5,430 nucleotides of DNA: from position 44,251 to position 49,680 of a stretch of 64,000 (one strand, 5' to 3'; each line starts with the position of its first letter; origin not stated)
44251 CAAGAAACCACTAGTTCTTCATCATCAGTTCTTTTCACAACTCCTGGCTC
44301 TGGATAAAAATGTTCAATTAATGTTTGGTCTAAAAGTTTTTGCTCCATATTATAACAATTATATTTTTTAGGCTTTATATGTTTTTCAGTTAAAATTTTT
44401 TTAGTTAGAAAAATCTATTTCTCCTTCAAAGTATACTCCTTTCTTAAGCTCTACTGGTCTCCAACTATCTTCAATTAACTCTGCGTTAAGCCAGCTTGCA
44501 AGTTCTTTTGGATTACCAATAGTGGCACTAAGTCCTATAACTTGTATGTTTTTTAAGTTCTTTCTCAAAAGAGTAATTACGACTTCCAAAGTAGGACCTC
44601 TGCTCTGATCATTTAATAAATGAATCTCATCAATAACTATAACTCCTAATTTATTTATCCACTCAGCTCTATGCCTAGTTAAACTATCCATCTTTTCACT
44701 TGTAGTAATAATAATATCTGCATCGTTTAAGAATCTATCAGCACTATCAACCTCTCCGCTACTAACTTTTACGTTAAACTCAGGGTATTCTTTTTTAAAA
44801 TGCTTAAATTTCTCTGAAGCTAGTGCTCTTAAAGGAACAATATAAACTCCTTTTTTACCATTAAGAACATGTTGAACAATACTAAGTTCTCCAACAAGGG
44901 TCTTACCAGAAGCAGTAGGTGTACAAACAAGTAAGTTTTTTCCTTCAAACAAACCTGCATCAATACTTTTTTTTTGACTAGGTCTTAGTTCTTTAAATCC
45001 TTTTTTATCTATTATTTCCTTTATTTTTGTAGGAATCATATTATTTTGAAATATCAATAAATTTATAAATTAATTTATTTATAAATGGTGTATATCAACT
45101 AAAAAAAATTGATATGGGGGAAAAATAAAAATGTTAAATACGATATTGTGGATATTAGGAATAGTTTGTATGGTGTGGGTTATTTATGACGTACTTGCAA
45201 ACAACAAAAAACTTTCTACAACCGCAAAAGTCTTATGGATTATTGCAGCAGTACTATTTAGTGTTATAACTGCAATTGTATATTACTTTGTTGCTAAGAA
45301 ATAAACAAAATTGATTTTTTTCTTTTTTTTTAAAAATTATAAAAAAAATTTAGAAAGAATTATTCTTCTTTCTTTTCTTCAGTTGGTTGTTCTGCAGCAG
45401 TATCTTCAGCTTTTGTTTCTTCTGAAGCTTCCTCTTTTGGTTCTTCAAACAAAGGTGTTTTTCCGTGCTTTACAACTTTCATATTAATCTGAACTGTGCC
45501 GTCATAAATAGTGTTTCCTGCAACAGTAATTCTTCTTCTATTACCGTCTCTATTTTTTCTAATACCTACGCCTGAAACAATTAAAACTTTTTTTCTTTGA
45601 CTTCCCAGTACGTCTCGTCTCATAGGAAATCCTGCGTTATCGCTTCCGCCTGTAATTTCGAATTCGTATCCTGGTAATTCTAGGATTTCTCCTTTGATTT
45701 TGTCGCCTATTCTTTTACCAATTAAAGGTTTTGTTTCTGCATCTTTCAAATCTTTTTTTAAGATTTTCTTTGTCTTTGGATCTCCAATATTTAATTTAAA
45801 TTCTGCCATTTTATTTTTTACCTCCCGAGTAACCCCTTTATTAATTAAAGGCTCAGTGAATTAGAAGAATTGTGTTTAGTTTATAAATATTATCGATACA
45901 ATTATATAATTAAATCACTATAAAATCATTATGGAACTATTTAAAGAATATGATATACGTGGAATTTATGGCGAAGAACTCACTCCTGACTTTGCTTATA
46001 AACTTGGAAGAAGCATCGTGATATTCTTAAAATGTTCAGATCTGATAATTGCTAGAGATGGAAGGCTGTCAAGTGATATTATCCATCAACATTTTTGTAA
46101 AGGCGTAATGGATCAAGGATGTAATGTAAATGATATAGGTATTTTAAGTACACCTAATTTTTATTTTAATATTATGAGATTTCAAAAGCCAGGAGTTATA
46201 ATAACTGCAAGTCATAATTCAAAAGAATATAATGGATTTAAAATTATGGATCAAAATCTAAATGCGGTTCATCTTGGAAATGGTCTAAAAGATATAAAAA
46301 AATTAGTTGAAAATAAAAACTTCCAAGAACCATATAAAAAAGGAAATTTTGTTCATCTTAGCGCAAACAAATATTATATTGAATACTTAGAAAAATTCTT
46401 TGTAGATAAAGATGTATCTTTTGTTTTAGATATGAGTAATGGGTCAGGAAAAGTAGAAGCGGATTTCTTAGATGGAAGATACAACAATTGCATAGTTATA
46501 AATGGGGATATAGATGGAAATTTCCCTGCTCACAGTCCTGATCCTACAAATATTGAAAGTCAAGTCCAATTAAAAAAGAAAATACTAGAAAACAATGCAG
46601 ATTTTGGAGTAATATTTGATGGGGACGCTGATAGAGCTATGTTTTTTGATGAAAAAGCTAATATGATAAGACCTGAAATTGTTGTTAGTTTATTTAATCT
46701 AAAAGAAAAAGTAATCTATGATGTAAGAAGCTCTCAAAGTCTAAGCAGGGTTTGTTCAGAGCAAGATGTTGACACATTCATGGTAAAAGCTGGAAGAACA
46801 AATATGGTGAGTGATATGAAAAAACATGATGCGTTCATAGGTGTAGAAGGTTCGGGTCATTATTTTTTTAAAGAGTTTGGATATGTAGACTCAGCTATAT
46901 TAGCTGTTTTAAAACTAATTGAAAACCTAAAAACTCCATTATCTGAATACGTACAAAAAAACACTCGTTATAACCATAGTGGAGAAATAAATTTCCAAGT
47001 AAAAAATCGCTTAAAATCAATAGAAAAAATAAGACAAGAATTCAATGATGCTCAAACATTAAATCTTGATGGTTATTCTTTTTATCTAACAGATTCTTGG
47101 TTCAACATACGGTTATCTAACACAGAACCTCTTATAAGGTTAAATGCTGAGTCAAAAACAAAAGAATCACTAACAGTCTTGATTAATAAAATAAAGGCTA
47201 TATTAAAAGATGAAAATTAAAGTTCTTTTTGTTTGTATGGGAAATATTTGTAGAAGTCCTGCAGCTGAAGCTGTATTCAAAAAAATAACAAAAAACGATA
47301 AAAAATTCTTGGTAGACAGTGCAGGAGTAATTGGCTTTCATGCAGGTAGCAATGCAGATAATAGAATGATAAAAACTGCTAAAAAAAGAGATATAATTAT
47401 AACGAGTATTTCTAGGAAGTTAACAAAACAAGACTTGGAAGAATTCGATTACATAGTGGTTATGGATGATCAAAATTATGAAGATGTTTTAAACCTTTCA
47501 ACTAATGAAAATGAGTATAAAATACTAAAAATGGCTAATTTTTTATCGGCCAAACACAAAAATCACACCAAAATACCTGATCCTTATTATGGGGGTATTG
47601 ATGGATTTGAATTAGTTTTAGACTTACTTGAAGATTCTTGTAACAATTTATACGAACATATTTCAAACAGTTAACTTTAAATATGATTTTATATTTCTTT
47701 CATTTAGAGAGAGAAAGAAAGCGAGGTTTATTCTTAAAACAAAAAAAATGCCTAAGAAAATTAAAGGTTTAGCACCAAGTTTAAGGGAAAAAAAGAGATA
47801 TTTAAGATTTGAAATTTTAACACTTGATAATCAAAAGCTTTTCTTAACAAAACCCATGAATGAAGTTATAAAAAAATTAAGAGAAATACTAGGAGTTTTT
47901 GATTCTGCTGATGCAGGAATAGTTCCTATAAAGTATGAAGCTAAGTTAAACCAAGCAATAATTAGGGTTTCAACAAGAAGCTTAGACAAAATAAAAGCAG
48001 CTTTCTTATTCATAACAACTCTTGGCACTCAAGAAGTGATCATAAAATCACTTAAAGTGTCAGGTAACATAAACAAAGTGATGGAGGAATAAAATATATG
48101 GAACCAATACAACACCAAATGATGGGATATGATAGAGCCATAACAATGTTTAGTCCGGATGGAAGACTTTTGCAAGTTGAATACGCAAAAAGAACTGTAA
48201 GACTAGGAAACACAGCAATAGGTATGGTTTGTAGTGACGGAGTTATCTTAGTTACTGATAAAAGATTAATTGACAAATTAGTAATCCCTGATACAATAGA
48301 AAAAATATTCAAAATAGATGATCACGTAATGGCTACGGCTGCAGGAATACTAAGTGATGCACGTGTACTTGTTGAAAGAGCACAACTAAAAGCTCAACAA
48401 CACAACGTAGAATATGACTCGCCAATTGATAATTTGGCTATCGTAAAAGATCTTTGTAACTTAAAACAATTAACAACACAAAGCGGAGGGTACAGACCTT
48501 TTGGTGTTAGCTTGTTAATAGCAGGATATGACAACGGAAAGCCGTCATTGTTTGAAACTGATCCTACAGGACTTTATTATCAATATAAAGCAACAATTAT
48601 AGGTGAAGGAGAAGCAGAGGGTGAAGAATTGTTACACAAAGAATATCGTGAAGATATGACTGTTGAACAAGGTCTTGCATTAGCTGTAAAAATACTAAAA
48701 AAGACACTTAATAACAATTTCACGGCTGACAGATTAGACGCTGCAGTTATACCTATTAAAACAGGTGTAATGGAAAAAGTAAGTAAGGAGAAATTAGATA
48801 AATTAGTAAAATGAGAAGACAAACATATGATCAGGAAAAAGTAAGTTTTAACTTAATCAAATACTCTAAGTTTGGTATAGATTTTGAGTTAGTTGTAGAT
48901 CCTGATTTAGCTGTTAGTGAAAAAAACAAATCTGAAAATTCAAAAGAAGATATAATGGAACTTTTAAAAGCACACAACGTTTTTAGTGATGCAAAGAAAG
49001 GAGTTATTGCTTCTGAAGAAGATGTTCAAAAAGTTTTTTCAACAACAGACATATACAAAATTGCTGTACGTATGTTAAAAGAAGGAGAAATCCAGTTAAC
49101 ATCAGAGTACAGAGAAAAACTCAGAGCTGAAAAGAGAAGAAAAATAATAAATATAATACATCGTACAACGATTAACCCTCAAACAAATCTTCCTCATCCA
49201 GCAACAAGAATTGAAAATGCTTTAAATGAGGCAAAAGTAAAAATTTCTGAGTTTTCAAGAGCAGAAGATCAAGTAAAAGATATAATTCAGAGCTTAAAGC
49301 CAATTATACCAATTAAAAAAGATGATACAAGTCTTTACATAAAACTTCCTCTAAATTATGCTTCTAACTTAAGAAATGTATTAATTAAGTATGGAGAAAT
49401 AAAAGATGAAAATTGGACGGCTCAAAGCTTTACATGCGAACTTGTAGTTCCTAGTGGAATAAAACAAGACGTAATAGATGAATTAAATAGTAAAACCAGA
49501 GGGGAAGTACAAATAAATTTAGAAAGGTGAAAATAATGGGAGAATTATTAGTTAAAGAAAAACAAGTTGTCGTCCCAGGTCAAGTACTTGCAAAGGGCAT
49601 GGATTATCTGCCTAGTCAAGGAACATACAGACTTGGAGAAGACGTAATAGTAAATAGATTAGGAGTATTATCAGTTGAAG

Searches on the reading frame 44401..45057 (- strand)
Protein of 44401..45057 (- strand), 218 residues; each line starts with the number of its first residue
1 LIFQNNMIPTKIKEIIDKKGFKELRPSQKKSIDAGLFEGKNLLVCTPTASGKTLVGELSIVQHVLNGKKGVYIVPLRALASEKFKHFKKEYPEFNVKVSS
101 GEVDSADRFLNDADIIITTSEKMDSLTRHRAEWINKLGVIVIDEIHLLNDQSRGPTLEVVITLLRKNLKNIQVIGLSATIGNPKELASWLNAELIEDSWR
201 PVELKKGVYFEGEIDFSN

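Call 97: search_protein_families(library=pfam, proteins=[window:44401-45057:-], max_evalue=0.001)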
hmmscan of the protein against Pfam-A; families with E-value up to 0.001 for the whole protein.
window:44401-45057:- (218 aa): 4 families
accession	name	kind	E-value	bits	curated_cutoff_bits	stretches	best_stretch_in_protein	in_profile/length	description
PF00270.35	DEAD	-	5.3e-34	117.8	26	1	25-185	1-166/167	DEAD/DEAH box helicase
PF04851.21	ResIII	-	9e-14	52.1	22.5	1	22-180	2-162/164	Type III restriction enzyme, res subunit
PF22527.2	DEXQc_Suv3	-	9e-12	45.2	27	1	43-178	17-133/154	DEXQ-box helicase domain of Suv3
PF06745.19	ATPase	-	6.2e-05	22.9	26.6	1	32-172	12-155/231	KaiC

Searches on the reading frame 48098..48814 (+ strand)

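Call 97: search_protein_families(library=pfam, proteins=[window:48098-48814:+], max_evalue=0.001)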
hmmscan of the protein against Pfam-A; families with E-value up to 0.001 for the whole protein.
window:48098-48814:+ (238 aa): 2 families
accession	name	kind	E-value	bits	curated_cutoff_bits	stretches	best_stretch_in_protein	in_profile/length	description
PF00227.31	Proteasome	-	9.9e-55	185.6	22.4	1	35-218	2-189/189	Proteasome subunit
PF10584.14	Proteasome_A_N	-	3e-12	46.4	27.7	1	11-30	1-20/23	Proteasome subunit A N-terminal signature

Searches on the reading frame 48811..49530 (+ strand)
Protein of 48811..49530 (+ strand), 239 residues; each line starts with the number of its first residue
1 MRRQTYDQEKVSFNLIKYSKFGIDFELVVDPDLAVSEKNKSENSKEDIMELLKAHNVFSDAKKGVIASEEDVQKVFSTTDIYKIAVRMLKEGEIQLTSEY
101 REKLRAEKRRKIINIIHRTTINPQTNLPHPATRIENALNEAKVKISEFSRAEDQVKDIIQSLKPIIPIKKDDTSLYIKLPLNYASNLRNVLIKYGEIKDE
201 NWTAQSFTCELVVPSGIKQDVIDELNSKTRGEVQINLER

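Call 97: search_protein_families(library=pfam, proteins=[window:48811-49530:+], max_evalue=0.001)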
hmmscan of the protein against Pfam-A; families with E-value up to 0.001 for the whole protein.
window:48811-49530:+ (239 aa): 4 families
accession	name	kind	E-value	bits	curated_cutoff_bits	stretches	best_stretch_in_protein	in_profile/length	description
PF09377.16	SBDS_domain_II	-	1.2e-20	73.6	27.2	1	110-169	1-60/62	SBDS protein, domain II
PF01172.24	SBDS_N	-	6.1e-17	61.8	24.6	1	16-101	5-87/88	Shwachman-Bodian-Diamond syndrome (SBDS) N-terminal domain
PF20268.4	SBDS_C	-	2.3e-09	37.4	27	1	177-236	5-67/71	SBDS protein, C-terminal domain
PF16566.10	CREPT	-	0.00037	21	29.3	1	94-180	57-140/147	Cell-cycle alteration and expression-elevated protein in tumour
